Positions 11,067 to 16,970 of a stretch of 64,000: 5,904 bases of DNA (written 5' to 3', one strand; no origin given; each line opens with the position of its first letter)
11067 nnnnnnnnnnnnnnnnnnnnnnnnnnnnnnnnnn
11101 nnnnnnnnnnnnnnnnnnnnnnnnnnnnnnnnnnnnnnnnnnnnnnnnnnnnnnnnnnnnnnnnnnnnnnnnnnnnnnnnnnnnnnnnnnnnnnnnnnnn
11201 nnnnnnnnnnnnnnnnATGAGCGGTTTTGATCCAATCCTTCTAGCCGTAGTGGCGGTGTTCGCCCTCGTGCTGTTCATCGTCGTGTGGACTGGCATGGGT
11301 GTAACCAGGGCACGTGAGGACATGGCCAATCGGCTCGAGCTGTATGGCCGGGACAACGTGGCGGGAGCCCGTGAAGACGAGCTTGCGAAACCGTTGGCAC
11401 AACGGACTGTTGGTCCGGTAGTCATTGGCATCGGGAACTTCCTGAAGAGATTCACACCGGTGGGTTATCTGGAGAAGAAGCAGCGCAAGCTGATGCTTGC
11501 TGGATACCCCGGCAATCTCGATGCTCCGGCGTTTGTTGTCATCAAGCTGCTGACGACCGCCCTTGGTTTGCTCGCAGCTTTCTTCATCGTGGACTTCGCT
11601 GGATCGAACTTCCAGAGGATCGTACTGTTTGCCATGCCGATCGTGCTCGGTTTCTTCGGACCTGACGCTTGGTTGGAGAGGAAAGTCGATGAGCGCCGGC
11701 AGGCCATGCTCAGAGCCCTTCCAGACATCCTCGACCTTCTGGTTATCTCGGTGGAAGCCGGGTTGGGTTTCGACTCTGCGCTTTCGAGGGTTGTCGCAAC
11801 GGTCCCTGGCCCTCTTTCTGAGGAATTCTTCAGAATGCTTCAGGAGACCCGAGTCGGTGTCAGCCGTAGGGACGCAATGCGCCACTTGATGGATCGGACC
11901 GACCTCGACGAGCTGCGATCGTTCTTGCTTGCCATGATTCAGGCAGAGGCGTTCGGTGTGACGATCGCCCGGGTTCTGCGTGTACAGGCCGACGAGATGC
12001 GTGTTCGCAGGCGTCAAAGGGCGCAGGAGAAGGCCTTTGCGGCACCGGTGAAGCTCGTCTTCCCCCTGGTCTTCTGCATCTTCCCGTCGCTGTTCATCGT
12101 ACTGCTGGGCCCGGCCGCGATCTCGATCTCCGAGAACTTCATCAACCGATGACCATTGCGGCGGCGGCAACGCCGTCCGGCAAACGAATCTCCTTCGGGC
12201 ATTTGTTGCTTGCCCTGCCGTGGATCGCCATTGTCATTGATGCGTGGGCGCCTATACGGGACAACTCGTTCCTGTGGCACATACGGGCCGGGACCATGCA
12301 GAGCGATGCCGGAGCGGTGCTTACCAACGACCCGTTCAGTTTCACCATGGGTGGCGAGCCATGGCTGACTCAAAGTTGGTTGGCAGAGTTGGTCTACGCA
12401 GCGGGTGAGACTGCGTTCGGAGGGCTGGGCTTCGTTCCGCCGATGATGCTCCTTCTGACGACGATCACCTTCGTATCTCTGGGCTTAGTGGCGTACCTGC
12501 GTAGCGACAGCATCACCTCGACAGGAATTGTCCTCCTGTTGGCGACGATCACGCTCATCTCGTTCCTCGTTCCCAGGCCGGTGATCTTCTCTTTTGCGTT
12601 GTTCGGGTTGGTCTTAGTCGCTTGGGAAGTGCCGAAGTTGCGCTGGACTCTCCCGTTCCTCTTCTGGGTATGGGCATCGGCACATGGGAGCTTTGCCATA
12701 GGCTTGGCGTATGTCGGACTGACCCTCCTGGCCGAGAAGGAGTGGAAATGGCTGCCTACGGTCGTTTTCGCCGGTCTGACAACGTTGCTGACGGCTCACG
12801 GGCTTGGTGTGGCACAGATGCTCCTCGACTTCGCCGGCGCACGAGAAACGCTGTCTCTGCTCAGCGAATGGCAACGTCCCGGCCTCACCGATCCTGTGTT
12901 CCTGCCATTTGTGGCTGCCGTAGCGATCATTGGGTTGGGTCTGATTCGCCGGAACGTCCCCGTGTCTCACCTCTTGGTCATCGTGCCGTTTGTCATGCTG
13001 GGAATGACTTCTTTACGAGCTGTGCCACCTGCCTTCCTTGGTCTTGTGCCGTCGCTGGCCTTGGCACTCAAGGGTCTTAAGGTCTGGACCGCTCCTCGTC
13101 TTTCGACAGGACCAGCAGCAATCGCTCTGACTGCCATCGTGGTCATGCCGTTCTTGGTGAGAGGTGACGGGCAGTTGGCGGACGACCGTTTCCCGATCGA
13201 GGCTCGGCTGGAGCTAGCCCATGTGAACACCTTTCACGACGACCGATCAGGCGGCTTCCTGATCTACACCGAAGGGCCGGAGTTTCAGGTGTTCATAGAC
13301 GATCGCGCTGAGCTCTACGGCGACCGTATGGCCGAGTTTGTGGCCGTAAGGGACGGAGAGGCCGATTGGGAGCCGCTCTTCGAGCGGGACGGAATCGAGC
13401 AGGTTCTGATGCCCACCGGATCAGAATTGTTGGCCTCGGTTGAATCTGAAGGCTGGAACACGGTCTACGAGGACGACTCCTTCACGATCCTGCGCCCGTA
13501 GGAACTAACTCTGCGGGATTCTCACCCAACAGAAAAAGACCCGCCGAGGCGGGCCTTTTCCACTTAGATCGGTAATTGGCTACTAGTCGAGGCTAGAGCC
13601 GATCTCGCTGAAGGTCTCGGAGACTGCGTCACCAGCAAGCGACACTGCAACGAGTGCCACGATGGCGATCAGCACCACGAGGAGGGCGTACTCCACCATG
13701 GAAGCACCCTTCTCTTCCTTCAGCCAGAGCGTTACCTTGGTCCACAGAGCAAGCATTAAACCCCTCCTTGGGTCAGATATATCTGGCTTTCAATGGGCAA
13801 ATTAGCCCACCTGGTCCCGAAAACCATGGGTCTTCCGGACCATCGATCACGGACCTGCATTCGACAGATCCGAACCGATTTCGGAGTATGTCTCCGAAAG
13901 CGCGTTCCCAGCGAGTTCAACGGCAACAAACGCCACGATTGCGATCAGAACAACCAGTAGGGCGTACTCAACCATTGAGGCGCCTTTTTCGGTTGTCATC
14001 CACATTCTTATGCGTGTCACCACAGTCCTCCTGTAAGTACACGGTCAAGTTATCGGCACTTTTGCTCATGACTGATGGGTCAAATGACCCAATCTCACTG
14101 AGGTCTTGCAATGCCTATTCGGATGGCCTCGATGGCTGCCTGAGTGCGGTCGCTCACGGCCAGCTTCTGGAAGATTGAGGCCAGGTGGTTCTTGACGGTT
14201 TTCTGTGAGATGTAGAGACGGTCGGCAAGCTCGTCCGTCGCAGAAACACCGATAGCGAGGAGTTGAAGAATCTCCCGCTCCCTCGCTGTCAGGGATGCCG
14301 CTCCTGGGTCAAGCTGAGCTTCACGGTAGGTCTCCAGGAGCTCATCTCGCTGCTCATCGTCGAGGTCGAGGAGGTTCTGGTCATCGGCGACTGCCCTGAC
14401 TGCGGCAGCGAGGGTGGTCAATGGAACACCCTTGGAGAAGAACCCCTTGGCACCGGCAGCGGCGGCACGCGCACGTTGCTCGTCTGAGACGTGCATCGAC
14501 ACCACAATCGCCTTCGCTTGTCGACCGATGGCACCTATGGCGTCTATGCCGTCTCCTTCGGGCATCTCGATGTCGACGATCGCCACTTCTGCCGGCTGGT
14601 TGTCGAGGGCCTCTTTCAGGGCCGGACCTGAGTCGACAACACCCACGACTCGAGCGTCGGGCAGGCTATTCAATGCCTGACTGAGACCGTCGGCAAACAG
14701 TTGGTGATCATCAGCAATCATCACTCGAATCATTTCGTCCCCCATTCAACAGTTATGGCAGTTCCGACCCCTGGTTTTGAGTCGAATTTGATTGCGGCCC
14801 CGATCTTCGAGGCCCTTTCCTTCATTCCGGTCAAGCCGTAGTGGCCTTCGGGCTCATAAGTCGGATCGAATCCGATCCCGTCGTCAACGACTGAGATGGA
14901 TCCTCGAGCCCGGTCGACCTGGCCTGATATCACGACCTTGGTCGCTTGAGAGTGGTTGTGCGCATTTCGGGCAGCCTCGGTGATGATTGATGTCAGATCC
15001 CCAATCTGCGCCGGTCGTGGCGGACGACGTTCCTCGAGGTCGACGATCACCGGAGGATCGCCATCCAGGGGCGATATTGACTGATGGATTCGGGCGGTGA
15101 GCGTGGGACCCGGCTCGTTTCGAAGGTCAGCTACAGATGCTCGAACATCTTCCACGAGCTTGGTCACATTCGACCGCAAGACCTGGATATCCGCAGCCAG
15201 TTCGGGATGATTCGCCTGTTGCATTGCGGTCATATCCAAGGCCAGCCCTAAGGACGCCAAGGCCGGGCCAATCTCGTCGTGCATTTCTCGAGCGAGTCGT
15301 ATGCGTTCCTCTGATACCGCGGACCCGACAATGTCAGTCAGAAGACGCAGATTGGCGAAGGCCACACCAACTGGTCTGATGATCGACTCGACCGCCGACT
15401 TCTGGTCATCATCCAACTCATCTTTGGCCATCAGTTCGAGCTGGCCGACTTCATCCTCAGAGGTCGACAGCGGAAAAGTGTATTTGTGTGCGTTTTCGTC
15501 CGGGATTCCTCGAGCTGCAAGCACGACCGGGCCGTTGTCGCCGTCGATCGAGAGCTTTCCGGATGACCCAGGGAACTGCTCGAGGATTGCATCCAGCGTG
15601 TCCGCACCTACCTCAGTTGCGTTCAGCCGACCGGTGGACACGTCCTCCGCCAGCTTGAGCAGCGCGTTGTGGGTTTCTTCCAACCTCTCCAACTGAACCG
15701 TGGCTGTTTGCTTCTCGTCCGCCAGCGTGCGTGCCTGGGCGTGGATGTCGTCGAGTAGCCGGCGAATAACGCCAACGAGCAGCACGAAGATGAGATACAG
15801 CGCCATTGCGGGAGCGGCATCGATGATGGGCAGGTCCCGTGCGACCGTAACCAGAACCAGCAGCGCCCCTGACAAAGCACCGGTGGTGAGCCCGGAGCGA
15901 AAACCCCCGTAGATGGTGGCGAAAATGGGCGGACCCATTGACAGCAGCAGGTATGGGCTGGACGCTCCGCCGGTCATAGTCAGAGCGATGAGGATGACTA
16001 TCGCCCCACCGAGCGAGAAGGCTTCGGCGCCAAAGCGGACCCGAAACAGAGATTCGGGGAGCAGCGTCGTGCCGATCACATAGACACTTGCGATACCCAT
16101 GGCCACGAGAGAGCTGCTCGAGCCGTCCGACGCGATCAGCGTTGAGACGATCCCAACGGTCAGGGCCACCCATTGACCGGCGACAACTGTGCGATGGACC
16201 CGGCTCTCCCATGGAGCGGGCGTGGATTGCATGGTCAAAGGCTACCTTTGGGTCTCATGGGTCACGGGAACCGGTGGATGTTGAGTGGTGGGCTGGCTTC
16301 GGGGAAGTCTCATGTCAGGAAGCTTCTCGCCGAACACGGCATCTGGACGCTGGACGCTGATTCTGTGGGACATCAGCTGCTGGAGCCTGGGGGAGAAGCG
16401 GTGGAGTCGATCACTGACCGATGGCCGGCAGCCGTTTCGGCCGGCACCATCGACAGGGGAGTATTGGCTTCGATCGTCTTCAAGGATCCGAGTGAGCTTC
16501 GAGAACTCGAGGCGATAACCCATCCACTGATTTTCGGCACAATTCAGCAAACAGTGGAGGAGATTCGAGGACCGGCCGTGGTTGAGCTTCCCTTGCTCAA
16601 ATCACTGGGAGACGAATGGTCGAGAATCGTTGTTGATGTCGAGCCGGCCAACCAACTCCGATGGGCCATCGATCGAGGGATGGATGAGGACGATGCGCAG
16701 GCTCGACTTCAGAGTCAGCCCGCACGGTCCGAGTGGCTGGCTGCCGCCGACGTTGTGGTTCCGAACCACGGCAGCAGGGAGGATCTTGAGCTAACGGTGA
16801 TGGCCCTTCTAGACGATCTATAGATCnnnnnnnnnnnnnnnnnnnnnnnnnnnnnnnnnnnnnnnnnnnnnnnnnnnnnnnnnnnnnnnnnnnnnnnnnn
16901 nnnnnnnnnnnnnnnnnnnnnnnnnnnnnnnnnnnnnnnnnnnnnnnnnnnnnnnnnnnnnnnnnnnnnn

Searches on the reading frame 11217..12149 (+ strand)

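Call 36: search_protein_families(library=pfam, proteins=[window:11217-12149:+], max_evalue=0.001)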
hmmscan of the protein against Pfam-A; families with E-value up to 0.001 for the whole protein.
window:11217-12149:+ (311 aa): 1 family
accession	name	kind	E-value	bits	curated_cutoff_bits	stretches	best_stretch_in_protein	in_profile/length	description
PF00482.28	T2SSF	-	4.8e-20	72.2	25.2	1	172-297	2-124/125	Type II secretion system (T2SS), protein F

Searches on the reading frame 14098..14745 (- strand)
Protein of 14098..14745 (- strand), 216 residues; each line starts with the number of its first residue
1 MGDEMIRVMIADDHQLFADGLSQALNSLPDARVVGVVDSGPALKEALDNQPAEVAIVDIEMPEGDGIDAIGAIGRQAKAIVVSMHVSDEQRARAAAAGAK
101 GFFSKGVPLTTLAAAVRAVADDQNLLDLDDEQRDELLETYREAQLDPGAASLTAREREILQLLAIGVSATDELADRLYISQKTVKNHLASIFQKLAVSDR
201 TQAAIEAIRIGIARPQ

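Call 36: search_protein_families(library=pfam, proteins=[window:14098-14745:-], max_evalue=0.001)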
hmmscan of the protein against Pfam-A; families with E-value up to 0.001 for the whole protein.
window:14098-14745:- (216 aa): 5 families
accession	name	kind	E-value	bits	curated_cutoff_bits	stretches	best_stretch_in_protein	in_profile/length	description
PF00072.30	Response_reg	-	1.2e-18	67.7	30.2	1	8-117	1-111/111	Response regulator receiver domain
PF00196.25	GerE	-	1.1e-16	60.6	23.5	1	151-206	2-56/57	Bacterial regulatory proteins, luxR family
PF04545.22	Sigma70_r4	-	7.5e-05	22.6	24.1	1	150-195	3-48/50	Sigma-70, region 4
PF01022.26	HTH_5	-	0.00041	20.6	22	1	157-189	5-37/47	Bacterial regulatory protein, arsR family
PF08281.18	Sigma70_r4_2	-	0.00099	19.2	25.7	0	150-190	9-49/54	Sigma-70, region 4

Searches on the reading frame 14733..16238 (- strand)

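Call 36: search_protein_families(library=pfam, proteins=[window:14733-16238:-], max_evalue=0.001)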
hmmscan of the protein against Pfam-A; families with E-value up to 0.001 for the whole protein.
window:14733-16238:- (502 aa): 2 families
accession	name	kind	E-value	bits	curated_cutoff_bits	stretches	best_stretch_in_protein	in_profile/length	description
PF07730.19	HisKA_3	-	3.6e-11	43.9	24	1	311-374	1-65/68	Histidine kinase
PF02518.31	HATPase_c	-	5.3e-09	36.9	26.4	1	414-498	5-106/111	Histidine kinase-, DNA gyrase B-, and HSP90-like ATPase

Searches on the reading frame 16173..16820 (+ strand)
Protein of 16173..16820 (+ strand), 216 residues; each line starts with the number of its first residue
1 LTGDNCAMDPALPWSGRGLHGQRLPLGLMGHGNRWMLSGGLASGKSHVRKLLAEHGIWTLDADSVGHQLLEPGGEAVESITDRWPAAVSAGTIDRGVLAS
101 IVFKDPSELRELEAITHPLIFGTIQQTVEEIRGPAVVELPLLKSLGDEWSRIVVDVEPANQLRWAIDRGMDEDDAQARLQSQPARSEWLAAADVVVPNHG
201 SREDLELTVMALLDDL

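Call 36: search_protein_families(library=pfam, proteins=[window:16173-16820:+], max_evalue=0.001)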
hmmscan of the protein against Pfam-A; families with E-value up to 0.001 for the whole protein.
window:16173-16820:+ (216 aa): 1 family
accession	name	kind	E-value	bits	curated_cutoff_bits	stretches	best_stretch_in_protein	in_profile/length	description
PF01121.26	CoaE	-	9.1e-32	110.6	27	1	37-202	5-178/180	Dephospho-CoA kinase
